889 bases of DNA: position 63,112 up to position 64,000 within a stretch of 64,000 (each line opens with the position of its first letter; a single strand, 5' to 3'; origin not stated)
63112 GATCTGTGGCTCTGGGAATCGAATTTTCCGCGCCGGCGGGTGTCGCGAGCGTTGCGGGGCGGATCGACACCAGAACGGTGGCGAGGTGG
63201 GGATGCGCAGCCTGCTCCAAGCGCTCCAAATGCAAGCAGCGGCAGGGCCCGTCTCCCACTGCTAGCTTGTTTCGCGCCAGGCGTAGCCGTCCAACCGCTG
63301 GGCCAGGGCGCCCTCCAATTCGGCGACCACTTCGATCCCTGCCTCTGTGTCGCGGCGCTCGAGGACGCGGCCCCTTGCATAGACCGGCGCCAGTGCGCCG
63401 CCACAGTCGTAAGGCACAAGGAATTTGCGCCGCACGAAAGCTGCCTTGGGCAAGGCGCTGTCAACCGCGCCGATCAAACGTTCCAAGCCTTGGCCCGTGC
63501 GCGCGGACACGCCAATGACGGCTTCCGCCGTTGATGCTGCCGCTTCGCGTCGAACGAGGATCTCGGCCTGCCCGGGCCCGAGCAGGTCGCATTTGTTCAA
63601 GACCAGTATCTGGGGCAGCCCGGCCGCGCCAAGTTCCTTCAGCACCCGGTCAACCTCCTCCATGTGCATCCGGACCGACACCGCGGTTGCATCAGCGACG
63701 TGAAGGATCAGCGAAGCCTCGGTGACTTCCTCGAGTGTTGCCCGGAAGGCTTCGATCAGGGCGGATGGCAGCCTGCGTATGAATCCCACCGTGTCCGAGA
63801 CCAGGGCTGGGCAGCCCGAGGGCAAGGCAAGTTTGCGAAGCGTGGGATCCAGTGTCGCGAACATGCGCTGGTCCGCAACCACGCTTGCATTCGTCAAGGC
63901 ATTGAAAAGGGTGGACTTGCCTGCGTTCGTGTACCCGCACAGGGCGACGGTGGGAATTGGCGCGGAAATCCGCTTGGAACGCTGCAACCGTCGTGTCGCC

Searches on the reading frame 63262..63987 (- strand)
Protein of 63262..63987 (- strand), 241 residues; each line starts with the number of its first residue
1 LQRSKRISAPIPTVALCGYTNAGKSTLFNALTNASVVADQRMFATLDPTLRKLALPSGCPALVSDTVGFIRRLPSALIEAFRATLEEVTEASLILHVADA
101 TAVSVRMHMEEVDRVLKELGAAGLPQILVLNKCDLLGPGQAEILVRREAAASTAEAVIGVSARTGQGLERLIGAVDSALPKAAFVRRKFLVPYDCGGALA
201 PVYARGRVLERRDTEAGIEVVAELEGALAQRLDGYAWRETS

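Call 8: search_protein_families(library=pfam, proteins=[window:63262-63987:-], max_evalue=0.001)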
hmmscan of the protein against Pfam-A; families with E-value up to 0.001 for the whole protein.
window:63262-63987:- (241 aa): 5 families
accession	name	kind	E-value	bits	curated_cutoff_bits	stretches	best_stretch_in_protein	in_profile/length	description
PF01926.29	MMR_HSR1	-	1.7e-19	70.5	21.9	1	13-132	1-113/113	50S ribosome-binding GTPase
PF03193.22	RsgA_GTPase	-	2.5e-08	34.4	30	1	104-174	34-103/174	RsgA GTPase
PF02421.24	FeoB_N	-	4.7e-08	33.1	27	1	13-173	2-154/156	Ferrous iron transport protein B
PF00009.33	GTP_EFTU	-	1.6e-06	28.2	26.5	0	108-180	106-187/188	Elongation factor Tu GTP binding domain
PF19275.4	HflX_C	-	1.7e-06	28.5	26.4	1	151-232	6-87/102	HflX C-terminal domain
